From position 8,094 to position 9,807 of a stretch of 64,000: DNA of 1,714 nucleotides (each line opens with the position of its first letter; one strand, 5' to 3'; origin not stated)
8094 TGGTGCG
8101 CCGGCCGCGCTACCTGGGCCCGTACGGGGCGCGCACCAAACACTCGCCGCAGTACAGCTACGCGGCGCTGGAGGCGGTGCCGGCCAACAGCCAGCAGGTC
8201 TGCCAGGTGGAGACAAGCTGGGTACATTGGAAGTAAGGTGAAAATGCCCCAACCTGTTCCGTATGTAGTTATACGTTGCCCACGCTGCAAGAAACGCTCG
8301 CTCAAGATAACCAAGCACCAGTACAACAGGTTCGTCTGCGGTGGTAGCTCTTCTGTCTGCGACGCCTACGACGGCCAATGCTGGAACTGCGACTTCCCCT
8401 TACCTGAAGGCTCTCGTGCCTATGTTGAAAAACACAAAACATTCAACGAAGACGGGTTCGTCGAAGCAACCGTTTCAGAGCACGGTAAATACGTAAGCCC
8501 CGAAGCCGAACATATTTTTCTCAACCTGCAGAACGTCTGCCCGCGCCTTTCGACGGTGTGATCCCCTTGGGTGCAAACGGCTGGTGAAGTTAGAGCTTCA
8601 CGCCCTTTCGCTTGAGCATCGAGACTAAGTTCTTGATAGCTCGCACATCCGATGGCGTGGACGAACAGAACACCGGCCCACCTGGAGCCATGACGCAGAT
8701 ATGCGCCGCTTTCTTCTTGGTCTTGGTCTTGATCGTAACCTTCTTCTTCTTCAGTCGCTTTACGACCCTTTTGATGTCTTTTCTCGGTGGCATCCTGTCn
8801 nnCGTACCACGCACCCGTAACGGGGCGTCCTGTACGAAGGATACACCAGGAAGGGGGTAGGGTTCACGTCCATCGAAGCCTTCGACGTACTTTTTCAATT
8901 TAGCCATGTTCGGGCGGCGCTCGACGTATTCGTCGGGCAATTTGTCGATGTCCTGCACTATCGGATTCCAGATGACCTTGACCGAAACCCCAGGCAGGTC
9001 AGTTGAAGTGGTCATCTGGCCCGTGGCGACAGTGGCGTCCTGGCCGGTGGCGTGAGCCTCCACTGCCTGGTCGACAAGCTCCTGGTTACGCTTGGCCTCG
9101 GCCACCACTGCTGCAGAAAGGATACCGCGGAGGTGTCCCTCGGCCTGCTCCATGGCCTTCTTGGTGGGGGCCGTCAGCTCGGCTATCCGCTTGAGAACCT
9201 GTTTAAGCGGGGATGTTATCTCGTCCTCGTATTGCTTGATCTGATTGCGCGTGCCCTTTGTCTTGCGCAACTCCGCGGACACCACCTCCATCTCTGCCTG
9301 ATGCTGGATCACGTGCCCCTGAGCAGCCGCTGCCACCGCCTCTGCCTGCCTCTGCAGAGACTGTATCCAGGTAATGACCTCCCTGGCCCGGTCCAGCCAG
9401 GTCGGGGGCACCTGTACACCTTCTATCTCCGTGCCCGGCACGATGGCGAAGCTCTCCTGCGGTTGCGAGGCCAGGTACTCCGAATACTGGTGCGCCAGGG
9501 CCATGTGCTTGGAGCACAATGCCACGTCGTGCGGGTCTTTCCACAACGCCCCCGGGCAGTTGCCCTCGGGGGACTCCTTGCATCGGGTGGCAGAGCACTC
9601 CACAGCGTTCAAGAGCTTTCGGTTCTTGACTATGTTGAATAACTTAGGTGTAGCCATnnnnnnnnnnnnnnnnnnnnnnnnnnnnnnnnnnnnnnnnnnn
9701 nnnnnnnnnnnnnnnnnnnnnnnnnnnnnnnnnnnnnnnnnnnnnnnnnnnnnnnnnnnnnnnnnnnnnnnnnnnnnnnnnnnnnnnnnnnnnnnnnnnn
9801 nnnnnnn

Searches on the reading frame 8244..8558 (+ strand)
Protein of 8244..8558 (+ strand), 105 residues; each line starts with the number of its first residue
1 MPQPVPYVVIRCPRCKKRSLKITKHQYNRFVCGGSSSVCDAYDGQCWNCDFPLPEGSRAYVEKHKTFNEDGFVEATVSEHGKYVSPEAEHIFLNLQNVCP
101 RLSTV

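Call 45: search_protein_families(library=pfam, proteins=[window:8244-8558:+], max_evalue=1)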
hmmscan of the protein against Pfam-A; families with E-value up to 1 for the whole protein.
window:8244-8558:+ (105 aa): 2 families
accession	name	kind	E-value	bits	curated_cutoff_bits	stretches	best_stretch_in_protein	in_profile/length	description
PF07913.16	DUF1678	-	0.055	13.7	25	1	14-102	24-104/196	Protein of unknown function (DUF1678)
PF13248.11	Zn_ribbon_3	-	0.12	12.3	27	0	10-21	3-13/26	zinc-ribbon domain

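Call 46: search_protein_families(library=phrogs, proteins=[window:8244-8558:+], max_evalue=0.01)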
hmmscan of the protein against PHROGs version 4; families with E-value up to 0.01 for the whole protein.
window:8244-8558:+ (105 aa): 1 family
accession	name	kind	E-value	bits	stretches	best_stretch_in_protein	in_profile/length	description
phrog_54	-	other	0.0059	17.9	0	39-62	29-52/75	DksA-like zinc-finger protein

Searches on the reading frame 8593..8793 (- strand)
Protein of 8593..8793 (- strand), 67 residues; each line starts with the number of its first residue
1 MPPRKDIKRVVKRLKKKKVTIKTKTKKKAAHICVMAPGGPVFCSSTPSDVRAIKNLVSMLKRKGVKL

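Call 65: search_protein_families(library=pfam, proteins=[window:8593-8793:-], max_evalue=1)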
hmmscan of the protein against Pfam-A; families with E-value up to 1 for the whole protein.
window:8593-8793:- (67 aa): 1 family
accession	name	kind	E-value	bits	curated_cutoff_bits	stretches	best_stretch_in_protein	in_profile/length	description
PF23253.1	KH_PARP14_6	-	0.021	15.3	27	1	6-34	20-48/68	PARP14, sixth type I KH domain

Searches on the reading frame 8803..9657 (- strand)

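Call 45: search_protein_families(library=pfam, proteins=[window:8803-9657:-], max_evalue=1)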
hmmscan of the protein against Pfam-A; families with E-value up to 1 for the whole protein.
window:8803-9657:- (285 aa): 2 families
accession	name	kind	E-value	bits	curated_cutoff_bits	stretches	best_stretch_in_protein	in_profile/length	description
PF10836.13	DUF2574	-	0.054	13.8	27.5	0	107-163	25-81/93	Protein of unknown function (DUF2574)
PF05659.16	RPW8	-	0.23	11.6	30.4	0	231-259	45-73/139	Arabidopsis broad-spectrum mildew resistance protein RPW8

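Call 46: search_protein_families(library=phrogs, proteins=[window:8803-9657:-], max_evalue=0.01)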
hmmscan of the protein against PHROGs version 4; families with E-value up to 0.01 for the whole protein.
window:8803-9657:- (285 aa): 2 families
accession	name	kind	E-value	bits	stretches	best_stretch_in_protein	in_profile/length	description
phrog_10477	-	DNA, RNA and nucleotide metabolism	5e-05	24.3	0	181-277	139-239/243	exonuclease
phrog_253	-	DNA, RNA and nucleotide metabolism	0.0023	18.8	0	143-283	39-167/169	Mu Gam-like end protection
